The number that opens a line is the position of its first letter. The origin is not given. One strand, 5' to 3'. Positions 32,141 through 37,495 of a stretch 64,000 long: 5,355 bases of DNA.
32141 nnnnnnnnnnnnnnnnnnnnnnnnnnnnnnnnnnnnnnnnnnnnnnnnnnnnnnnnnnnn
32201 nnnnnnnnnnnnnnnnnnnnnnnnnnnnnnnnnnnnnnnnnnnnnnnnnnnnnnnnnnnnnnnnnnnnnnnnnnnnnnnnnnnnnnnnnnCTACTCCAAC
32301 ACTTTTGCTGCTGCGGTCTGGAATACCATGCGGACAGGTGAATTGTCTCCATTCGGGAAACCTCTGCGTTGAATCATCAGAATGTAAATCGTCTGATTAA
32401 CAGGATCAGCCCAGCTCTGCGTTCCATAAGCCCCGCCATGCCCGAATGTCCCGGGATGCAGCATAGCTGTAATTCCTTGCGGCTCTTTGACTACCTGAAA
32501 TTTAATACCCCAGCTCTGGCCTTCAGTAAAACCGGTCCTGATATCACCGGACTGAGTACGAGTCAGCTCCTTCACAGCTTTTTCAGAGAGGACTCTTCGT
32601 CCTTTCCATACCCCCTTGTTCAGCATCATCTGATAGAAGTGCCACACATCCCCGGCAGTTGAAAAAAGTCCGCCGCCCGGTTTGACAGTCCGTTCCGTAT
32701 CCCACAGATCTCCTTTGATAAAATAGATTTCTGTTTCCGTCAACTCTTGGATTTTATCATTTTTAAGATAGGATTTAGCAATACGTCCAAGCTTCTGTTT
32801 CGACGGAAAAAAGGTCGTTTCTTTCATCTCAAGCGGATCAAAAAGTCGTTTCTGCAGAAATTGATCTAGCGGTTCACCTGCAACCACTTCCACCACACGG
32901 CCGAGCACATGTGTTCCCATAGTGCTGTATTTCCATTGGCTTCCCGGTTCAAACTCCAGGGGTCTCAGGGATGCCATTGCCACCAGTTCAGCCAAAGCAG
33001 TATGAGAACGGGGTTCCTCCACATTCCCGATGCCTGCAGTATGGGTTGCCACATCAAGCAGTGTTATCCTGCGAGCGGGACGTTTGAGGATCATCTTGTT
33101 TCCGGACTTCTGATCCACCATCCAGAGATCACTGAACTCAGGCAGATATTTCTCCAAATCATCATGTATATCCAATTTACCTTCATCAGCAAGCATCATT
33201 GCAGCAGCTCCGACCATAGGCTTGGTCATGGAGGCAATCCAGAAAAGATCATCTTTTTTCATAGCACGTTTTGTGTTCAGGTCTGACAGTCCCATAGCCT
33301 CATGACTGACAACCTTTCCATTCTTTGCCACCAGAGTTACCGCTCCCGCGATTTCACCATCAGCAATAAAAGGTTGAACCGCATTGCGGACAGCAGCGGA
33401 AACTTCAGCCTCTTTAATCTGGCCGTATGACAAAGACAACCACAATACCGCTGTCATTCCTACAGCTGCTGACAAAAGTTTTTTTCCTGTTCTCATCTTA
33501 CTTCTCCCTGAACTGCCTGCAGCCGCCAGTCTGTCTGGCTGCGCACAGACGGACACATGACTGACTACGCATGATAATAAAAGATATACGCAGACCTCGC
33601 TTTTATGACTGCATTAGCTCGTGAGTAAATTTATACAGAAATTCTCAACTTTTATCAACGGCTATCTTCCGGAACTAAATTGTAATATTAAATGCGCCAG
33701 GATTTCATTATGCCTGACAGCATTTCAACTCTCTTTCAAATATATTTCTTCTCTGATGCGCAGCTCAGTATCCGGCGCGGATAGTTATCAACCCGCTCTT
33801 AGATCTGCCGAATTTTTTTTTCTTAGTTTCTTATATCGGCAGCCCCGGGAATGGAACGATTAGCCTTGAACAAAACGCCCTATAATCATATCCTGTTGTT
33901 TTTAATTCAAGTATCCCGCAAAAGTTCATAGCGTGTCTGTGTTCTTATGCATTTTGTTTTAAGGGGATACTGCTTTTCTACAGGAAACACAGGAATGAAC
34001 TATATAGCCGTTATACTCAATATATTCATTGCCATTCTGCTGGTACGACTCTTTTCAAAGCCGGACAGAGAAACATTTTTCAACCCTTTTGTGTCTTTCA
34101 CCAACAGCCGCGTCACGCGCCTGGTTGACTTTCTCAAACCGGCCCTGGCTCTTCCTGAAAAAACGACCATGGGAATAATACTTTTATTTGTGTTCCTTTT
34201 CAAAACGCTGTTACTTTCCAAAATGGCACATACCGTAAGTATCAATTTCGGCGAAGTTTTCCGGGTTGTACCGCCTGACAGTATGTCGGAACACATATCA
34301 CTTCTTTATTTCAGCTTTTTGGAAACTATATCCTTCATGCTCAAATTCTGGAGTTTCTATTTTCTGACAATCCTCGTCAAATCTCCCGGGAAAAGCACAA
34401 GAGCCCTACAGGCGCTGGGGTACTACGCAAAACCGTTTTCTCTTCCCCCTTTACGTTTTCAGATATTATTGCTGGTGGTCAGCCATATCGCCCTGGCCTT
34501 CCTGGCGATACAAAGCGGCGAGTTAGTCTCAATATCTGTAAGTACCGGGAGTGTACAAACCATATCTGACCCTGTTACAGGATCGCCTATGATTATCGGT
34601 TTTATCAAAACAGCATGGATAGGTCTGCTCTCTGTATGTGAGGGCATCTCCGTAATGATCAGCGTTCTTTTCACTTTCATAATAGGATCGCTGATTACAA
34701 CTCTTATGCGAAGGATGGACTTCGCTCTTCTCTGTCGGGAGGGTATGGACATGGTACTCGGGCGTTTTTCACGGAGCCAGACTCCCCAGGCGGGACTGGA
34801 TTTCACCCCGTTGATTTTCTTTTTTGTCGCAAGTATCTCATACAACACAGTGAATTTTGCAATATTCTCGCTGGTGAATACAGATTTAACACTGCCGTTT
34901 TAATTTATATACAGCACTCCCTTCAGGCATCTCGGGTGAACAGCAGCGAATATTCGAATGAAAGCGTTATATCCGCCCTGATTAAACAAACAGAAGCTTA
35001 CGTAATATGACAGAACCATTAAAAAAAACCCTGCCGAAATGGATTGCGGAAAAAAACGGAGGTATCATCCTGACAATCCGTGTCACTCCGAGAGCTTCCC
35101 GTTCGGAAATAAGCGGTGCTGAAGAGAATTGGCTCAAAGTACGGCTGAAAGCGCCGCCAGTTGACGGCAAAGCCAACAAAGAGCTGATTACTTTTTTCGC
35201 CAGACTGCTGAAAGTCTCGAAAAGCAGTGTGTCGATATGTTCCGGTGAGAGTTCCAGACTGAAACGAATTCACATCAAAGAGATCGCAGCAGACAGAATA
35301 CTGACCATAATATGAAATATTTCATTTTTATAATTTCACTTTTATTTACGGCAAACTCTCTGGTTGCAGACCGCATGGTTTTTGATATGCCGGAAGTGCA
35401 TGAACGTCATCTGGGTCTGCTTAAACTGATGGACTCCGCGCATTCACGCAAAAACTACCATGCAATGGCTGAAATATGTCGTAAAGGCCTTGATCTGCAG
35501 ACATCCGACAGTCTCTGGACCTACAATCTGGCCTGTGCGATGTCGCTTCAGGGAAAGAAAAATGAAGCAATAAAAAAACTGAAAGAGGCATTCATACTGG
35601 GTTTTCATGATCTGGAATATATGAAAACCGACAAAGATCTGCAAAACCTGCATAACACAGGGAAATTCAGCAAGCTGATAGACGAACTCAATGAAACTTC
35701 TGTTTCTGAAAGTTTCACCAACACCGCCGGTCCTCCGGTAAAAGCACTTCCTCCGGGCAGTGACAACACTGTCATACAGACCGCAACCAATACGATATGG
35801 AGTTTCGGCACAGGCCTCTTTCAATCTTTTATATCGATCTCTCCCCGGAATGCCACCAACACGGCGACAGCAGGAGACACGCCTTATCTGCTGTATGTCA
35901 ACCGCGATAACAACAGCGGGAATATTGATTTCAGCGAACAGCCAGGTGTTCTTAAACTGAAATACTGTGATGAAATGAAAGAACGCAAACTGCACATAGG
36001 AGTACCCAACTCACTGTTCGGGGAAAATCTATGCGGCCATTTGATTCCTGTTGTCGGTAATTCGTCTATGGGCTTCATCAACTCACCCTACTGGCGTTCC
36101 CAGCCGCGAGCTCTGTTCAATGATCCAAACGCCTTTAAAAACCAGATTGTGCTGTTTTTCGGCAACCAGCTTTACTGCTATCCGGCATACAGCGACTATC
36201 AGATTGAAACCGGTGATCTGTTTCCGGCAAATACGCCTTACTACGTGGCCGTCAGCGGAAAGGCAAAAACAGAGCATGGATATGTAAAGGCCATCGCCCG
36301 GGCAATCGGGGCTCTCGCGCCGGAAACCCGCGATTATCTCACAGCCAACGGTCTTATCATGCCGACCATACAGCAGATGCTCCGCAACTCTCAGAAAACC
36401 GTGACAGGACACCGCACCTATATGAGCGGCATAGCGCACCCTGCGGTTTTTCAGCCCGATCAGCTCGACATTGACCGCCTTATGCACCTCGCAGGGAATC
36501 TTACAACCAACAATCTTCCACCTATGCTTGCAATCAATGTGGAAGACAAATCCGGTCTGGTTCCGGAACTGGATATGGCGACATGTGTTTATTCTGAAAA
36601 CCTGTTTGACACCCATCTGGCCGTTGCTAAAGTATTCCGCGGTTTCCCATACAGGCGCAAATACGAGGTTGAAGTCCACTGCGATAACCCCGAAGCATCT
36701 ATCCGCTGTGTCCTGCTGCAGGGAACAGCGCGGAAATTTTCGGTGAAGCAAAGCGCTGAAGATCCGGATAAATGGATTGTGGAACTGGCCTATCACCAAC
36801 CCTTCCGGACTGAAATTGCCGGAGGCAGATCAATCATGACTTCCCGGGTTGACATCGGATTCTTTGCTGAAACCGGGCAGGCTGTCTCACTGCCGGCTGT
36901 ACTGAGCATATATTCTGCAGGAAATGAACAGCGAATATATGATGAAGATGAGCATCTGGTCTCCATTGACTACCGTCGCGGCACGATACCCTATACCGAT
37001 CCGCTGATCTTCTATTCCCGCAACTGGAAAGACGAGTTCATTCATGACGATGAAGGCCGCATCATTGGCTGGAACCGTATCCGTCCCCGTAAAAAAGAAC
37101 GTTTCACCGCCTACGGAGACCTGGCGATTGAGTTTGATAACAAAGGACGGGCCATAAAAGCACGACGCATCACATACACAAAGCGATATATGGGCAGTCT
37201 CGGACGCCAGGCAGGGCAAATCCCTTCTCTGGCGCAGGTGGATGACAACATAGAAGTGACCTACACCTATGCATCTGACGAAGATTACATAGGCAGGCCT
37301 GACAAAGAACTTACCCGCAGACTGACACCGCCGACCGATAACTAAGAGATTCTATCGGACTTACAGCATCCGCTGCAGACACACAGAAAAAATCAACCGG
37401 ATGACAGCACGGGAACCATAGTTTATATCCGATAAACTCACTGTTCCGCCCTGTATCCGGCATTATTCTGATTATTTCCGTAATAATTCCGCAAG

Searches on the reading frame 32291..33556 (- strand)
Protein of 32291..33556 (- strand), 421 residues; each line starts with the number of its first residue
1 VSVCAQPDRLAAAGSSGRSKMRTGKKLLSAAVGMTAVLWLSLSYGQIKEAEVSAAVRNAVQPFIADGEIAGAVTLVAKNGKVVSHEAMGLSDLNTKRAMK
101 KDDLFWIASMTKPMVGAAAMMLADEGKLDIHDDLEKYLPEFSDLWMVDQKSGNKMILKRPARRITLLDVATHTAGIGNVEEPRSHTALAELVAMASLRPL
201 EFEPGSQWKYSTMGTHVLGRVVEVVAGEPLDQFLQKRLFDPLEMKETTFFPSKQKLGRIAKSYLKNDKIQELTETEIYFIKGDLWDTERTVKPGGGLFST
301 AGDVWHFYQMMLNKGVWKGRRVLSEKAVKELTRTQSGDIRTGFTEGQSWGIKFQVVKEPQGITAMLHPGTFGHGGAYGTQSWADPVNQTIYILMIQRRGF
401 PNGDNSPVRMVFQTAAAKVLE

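Call 8: search_protein_families(library=ncbifam, proteins=[window:32291-33556:-])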
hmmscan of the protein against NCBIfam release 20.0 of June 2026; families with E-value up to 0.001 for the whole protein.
window:32291-33556:- (421 aa): 48 families (the best 25 are shown)
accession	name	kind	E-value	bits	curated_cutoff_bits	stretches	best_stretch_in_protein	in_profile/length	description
NF052559.1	MthAcHydAcmB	equivalog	1e-36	126.5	550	1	65-341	20-299/391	methyl acetate hydrolase AcmB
NF002968.0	PRK03642.1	equivalog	1.4e-29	103.2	385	1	69-401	55-399/432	penicillin binding protein PBP4B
NF007943.0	PRK10662.1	equivalog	4.2e-23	81.6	266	1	42-321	22-280/380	D-alanyl-D-alanine-carboxypeptidase/endopeptidase AmpH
NF033085.1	bla_class_C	equivalog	1.7e-20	73.2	415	1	50-273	2-209/356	class C beta-lactamase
NF009622.0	PRK13128.1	equivalog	5.9e-14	51.4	443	1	70-252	23-195/518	D-aminopeptidase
NF041665.1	blaPSZ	exception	9.1e-14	51.2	850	1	27-249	3-208/379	PSZ family class C beta-lactamase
NF012102.1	blaDHA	exception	1.2e-13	50.9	800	1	25-263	2-222/379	DHA family class C beta-lactamase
NF041741.1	blaAMZ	exception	1.3e-13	51.1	825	1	47-266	28-231/396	AMZ family class C beta-lactamase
NF038269.1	lipase_LipE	equivalog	4.1e-13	49.2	750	1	76-388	51-373/407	lipase LipE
NF045671.1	blaPNC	exception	1e-12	47.6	750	1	47-278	40-259/401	PNC family class C beta-lactamase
NF033159.0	blaPAC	exception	1.1e-12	47.6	850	1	25-271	4-229/380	PAC family class C beta-lactamase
NF041663.1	ampC_Sliq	exception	1.7e-12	47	860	1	51-289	23-248/378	cephalosporin-hydrolyzing class C beta-lactamase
NF050047.1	blaELC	exception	2.4e-12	46.4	840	1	11-269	38-281/434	ELC family class C beta-lactamase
NF038366.1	blaSFDC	exception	5.2e-12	45.5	840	1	48-263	24-223/382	SFDC family class C beta-lactamase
NF012173.1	CMY2-MIR-ACT-EC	exception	1.6e-11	43.6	680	1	43-269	19-229/380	CMY2/MIR/ACT/EC family class C beta-lactamase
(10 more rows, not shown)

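Call 9: search_protein_families(library=pfam, proteins=[window:32291-33556:-])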
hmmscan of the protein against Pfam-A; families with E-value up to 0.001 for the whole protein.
window:32291-33556:- (421 aa): 1 family
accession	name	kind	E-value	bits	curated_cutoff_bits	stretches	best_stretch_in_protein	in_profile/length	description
PF00144.29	Beta-lactamase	-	3.4e-67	227.4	27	1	56-400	1-313/329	Beta-lactamase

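Call 11: find_homologous_proteins(query=window:32291-33556:-)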
Query window:32291-33556:- (421 aa): 7581 proteins with E <= 0.001 among 8000 candidates; the best 120 are listed.
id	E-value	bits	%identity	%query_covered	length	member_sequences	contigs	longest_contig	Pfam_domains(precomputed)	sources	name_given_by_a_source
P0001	3.3e-267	904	100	95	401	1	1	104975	PF00144.30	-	-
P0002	4.4e-203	693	73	95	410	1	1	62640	PF00144.30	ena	-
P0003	2.3e-192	657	76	88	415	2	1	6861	PF00144.30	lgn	-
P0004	9.5e-188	642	76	85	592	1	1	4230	PF06439.19,PF00144.30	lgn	-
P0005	2.1e-187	641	74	87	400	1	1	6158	PF00144.30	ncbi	-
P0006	2.1e-187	641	77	85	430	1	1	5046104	PF00144.30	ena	-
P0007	3.2e-187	640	75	87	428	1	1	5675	PF00144.30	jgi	jgi:CubicO group peptidase (beta-lactamase class C family)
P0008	4.1e-185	633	70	95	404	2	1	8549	PF00144.30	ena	-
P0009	6.0e-185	633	73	88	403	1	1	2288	PF00144.30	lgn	-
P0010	2.9e-184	631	73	85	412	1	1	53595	PF00144.30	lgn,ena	-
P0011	3.9e-184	630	72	88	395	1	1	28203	PF00144.30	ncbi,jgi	jgi:CubicO group peptidase (beta-lactamase class C family)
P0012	4.8e-184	630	71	88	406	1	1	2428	PF00144.30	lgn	-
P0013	9.3e-184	629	72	88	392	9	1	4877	PF00144.30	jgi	jgi:CubicO group peptidase (beta-lactamase class C family)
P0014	6.6e-183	626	72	90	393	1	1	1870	PF00144.30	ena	-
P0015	5.0e-182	623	71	88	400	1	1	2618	PF00144.30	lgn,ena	-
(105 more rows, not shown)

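Call 14: find_encoding_contigs(protein=P0002, flank=4000, max_places=2)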
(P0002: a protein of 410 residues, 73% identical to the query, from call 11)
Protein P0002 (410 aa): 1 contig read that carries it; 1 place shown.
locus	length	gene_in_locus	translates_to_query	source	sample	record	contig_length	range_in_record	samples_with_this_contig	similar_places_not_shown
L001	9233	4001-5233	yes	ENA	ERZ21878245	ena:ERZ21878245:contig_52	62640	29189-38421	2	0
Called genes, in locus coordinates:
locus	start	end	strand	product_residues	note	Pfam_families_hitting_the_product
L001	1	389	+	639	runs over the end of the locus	PF00884:Sulfatase, PF01663:Phosphodiest, PF16347:SGSH_C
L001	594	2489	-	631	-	-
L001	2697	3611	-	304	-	PF03935:SKN1_KRE6_Sbg1 (faint), PF00722:Glyco_hydro_16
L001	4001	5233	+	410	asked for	PF00144:Beta-lactamase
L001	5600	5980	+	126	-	PF22842:Pel9A-like_beta_helix (faint)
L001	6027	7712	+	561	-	PF05048:NosD, PF13229:Beta_helix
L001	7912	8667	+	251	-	PF01396:Zn_ribbon_Top1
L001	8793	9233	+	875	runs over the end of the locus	PF02018:CBM_4_9 (faint), PF19773:DUF6259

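Call 15: find_encoding_contigs(protein=P0006, flank=4000, max_places=2)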
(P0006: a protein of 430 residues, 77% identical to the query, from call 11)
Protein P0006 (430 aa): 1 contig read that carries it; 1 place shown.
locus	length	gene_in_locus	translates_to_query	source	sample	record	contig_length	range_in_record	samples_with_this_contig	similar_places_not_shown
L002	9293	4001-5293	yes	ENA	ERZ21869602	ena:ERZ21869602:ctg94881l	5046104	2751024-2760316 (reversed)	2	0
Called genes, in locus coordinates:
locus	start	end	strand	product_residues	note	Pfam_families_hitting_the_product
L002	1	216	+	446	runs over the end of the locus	-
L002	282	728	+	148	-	PF00583:Acetyltransf_1, PF13673:Acetyltransf_10 (weak), PF13508:Acetyltransf_7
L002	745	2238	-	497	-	PF00171:Aldedh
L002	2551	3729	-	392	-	PF01408:GFO_IDH_MocA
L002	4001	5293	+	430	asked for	PF00144:Beta-lactamase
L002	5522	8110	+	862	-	PF13385:Laminin_G_3, PF13620:CarboxypepD_reg (weak), PF22680:Glyco_hydro_123_N_2 (weak)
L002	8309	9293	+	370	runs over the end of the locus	PF00036:EF-hand_1 (faint), PF13202:EF-hand_5 (faint), PF00135:COesterase (weak), PF20434:BD-FAE, PF07859:Abhydrolase_3, PF12697:Abhydrolase_6 (weak), PF00326:Peptidase_S9, PF01738:DLH (weak), +1 more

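Call 16: find_encoding_contigs(protein=P0001, flank=4000, max_places=3)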
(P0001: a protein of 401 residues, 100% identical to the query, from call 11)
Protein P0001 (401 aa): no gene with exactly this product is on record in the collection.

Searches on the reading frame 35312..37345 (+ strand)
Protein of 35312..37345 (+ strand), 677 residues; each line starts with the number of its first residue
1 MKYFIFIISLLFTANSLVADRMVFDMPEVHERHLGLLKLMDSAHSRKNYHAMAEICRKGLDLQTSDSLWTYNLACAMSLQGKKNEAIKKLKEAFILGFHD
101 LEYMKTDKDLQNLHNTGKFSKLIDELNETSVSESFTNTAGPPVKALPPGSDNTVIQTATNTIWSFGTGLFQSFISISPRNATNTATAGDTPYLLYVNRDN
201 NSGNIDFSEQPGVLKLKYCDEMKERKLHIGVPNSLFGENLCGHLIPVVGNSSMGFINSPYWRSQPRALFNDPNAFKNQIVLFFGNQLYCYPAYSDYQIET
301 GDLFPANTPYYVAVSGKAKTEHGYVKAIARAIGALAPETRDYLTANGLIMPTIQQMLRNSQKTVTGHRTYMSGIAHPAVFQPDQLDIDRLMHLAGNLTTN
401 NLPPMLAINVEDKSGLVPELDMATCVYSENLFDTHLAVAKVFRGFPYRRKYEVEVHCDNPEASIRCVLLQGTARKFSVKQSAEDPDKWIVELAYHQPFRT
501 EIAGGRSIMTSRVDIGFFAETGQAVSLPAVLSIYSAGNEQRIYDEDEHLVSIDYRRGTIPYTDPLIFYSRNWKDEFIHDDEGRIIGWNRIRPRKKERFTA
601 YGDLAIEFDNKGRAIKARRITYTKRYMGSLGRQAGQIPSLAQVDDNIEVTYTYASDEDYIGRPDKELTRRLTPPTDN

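Call 40: search_protein_families(library=pfam, proteins=[window:35312-37345:+], max_evalue=0.00001)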
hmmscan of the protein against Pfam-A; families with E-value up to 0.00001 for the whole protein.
window:35312-37345:+ (677 aa): 1 family
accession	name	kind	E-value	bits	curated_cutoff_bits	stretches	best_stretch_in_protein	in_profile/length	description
PF22316.2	ABhydrolase-like_N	-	1.8e-06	28.2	27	1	58-124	28-96/106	A/B hydrolase-like, N-terminal domain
